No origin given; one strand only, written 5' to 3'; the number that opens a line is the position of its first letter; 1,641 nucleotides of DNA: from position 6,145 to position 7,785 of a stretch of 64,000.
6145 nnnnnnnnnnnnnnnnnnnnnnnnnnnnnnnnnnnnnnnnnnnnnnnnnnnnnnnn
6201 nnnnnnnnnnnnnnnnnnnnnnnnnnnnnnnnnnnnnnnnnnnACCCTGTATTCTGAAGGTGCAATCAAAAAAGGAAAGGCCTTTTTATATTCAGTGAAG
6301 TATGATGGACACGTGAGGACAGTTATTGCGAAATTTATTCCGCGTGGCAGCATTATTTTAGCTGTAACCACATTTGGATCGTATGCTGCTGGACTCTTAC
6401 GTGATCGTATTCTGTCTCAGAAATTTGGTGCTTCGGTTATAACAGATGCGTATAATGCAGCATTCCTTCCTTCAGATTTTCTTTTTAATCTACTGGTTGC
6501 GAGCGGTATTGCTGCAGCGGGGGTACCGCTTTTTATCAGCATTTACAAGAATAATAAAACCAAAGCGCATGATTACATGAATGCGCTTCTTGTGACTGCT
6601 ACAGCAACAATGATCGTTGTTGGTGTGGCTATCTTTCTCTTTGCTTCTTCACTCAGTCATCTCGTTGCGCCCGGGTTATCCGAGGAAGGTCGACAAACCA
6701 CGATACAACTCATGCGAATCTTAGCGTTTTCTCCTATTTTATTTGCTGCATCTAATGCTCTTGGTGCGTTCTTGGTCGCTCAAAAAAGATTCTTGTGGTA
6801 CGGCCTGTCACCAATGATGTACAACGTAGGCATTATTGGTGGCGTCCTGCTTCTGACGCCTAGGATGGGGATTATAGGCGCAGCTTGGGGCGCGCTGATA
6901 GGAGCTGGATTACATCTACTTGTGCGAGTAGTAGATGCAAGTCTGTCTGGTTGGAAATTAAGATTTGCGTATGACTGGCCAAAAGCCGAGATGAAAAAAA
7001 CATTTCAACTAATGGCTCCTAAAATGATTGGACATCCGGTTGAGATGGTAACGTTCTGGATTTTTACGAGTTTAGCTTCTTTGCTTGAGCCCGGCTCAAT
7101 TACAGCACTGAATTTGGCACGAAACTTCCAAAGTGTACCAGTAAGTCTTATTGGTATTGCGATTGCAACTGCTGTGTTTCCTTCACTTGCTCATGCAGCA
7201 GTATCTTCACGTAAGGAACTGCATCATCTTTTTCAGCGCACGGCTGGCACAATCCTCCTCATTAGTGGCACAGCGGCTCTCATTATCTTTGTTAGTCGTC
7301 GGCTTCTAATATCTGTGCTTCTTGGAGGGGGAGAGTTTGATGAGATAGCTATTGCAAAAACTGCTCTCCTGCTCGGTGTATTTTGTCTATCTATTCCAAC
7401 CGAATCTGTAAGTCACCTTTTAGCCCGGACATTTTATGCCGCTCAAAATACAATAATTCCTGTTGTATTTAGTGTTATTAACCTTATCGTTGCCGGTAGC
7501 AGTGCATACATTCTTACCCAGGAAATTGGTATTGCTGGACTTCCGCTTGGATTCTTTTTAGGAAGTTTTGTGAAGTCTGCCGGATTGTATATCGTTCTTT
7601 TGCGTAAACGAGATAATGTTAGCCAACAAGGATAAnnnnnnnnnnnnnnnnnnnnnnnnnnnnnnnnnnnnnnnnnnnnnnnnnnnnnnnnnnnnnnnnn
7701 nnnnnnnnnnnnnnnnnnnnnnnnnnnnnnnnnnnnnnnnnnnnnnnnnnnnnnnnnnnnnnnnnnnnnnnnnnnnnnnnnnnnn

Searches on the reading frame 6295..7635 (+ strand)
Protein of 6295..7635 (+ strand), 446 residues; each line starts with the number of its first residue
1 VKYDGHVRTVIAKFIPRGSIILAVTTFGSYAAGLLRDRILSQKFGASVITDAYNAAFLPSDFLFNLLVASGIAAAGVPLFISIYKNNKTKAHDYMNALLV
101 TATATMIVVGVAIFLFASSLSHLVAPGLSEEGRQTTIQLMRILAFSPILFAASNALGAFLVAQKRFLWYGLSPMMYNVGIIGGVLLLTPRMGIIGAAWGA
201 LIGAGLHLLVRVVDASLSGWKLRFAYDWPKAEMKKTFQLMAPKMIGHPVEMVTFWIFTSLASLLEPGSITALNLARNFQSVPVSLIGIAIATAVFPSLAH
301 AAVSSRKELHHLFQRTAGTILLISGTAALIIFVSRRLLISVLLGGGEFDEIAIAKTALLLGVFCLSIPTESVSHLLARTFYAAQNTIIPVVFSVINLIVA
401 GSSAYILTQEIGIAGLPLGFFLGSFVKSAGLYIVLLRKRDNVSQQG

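Call 16: find_encoding_contigs(protein=window:6295-7635:+, flank=10000, max_places=1)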
Protein window:6295-7635:+ (446 aa): 2 contigs read that carry it; 1 place shown.
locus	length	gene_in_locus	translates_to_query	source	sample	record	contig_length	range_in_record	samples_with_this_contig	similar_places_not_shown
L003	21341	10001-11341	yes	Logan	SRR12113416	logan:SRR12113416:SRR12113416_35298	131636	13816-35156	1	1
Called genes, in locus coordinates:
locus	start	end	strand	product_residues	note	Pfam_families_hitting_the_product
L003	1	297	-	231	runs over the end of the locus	PF02463:SMC_N (faint), PF00005:ABC_tran, PF13304:AAA_21 (faint)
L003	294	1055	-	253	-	PF01061:ABC2_membrane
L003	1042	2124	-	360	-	PF13439:Glyco_transf_4, PF00534:Glycos_transf_1, PF20706:GT4-conflict (weak), PF13692:Glyco_trans_1_4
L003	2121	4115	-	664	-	PF00685:Sulfotransfer_1, PF13469:Sulfotransfer_3, PF00535:Glycos_transf_2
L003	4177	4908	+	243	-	PF03567:Sulfotransfer_2 (weak)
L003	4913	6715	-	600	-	-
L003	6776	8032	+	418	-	PF01494:FAD_binding_3 (weak), PF00890:FAD_binding_2 (weak), PF01266:DAO, PF03486:HI0933_like (faint), PF07992:Pyr_redox_2 (faint), PF13450:NAD_binding_8 (weak), PF13738:Pyr_redox_3 (faint)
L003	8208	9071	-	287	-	PF23441:SDR, PF00106:adh_short, PF01370:Epimerase (weak), PF08659:KR, PF13561:adh_short_C2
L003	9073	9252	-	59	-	PF20106:DUF6496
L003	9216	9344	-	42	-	-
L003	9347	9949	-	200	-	PF01551:Peptidase_M23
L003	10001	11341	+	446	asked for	PF03023:MurJ, PF01554:MatE (weak)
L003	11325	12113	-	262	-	PF13529:Peptidase_C39_2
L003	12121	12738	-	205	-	PF19335:HMBD, PF07291:MauE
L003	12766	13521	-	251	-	PF01145:Band_7, PF13421:Band_7_1 (weak)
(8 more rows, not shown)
